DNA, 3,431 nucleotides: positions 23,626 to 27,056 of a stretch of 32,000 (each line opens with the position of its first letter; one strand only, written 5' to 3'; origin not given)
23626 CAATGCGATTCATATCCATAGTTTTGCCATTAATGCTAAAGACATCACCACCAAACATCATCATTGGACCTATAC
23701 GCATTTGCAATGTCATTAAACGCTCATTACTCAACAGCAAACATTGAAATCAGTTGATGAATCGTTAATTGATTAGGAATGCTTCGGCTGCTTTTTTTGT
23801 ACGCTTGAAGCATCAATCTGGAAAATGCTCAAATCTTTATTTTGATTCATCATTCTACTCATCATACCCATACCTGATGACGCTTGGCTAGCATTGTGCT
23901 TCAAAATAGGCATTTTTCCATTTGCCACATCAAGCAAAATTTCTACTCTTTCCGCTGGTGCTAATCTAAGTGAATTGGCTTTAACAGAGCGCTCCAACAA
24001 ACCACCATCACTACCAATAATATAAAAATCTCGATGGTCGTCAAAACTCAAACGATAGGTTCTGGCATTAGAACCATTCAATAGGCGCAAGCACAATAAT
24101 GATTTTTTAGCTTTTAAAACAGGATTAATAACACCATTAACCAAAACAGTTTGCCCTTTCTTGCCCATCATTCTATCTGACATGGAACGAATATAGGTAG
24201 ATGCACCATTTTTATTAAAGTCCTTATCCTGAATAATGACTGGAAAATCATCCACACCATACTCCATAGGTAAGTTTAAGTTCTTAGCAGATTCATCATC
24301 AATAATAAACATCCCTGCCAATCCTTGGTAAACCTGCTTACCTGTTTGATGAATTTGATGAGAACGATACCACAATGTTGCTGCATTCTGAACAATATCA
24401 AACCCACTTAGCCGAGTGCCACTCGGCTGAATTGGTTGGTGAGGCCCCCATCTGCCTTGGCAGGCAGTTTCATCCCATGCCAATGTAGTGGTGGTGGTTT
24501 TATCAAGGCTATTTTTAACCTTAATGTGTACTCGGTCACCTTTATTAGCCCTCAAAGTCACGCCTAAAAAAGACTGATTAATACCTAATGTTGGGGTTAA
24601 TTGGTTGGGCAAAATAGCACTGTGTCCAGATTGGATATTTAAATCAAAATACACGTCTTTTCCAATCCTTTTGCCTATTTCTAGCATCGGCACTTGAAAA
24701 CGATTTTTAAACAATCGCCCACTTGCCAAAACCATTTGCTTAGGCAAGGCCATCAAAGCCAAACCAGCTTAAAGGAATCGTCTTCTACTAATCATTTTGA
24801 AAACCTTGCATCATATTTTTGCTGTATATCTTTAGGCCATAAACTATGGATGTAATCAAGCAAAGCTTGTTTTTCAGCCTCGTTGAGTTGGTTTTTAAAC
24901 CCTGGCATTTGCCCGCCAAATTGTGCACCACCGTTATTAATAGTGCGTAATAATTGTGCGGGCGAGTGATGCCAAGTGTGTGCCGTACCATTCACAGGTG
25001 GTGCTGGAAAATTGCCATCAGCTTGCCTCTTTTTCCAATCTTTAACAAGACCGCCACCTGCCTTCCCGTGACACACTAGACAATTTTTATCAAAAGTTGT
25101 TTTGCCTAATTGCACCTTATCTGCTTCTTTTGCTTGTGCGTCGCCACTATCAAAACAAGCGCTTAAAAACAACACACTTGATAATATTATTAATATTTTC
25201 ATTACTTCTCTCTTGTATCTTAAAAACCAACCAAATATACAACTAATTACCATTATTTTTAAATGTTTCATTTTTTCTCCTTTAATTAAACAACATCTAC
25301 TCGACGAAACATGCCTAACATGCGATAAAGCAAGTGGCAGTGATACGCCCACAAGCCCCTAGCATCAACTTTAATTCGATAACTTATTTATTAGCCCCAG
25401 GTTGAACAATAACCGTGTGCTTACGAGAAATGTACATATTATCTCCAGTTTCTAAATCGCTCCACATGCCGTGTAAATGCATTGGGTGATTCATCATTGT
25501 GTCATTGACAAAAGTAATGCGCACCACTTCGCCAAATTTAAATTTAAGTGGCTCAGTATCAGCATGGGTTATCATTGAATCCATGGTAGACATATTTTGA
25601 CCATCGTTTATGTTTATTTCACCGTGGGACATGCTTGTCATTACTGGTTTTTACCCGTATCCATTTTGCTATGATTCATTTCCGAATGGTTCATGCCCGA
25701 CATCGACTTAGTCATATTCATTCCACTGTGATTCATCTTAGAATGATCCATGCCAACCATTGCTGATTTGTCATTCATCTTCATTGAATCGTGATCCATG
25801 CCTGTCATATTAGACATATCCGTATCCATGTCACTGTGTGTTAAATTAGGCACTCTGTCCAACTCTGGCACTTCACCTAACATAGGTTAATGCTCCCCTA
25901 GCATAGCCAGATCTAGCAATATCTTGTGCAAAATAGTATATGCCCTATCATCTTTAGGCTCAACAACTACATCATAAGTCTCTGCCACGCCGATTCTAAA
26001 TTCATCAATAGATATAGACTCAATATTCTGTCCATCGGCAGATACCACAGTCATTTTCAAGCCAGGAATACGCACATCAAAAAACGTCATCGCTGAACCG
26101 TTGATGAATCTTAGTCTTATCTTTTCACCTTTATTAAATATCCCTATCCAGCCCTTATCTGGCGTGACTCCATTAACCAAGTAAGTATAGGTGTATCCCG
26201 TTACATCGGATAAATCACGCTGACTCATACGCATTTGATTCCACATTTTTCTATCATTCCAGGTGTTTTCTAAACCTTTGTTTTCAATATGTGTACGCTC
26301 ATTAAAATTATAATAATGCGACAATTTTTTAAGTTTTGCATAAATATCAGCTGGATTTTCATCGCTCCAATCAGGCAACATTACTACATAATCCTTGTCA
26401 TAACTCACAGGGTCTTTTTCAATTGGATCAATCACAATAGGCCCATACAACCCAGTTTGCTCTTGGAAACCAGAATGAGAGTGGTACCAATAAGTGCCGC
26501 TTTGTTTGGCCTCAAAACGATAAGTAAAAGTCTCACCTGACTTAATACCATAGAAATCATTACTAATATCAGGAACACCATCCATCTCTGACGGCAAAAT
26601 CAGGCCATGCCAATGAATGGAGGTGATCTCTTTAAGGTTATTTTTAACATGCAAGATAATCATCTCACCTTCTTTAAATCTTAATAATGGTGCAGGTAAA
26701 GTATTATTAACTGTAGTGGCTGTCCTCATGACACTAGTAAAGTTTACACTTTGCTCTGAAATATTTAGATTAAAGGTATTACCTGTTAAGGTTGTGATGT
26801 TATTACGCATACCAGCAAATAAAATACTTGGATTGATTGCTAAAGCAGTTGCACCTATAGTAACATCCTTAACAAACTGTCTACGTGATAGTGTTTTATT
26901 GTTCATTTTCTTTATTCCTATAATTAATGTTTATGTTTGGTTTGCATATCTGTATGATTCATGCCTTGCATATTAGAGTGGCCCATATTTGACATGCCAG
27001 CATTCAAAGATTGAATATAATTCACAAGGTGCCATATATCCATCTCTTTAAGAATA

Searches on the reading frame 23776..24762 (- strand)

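Call 82: search_protein_families(library=pfam, proteins=[window:23776-24762:-], max_evalue=0.001)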
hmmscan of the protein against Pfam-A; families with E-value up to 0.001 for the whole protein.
window:23776-24762:- (329 aa): 2 families
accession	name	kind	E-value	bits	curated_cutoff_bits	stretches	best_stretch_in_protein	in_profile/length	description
PF07732.21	Cu-oxidase_3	-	8.8e-19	68.2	21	1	44-158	3-118/119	Multicopper oxidase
PF00394.28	Cu-oxidase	-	9.2e-05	23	21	1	203-280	36-123/157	Multicopper oxidase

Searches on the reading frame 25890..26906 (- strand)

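Call 82: search_protein_families(library=pfam, proteins=[window:25890-26906:-], max_evalue=0.001)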
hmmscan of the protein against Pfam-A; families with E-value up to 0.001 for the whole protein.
window:25890-26906:- (339 aa): 3 families
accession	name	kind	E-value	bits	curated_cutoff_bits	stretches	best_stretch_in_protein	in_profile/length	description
PF07732.21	Cu-oxidase_3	-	1.5e-35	122.2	21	1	49-161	2-116/119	Multicopper oxidase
PF00394.28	Cu-oxidase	-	5.5e-23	82.2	21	1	173-327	3-133/157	Multicopper oxidase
PF07731.20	Cu-oxidase_2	-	8.4e-08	32.5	20.4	1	67-161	27-135/137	Multicopper oxidase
